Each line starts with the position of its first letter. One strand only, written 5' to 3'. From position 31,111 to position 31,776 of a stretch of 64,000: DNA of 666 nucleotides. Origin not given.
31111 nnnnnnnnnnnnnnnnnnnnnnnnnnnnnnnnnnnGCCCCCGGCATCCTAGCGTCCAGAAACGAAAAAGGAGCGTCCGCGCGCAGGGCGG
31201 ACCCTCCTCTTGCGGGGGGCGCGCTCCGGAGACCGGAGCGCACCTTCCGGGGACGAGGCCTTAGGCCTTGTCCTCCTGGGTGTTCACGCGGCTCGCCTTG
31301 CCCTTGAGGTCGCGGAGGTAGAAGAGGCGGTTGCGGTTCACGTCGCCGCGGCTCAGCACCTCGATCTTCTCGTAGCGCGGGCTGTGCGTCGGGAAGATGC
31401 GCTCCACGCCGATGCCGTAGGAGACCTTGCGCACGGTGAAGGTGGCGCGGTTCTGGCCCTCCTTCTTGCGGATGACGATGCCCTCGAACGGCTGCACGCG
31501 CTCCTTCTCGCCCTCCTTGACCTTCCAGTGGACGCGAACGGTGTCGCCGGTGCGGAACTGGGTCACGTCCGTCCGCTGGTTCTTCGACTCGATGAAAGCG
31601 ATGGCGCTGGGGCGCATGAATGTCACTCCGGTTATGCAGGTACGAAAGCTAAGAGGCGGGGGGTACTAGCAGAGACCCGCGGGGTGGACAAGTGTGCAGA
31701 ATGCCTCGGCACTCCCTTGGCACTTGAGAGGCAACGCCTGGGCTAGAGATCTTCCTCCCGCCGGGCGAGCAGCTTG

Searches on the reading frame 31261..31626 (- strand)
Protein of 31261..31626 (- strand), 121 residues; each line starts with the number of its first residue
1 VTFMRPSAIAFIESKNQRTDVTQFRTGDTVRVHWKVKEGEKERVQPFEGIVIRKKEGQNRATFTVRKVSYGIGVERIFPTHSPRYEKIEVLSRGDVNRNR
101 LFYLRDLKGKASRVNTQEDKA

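Call 42: search_protein_families(library=pfam, proteins=[window:31261-31626:-], max_evalue=0.00001)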
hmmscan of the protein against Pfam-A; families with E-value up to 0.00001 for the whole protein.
window:31261-31626:- (121 aa): 1 family
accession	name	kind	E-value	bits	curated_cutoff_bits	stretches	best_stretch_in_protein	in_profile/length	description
PF01245.26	Ribosomal_L19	-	3.5e-44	149.7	22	1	9-116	3-110/111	Ribosomal protein L19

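Call 44: find_encoding_contigs(protein=window:31261-31626:-, flank=2000, max_places=4)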
Protein window:31261-31626:- (121 aa): no gene with exactly this product is on record in the collection.
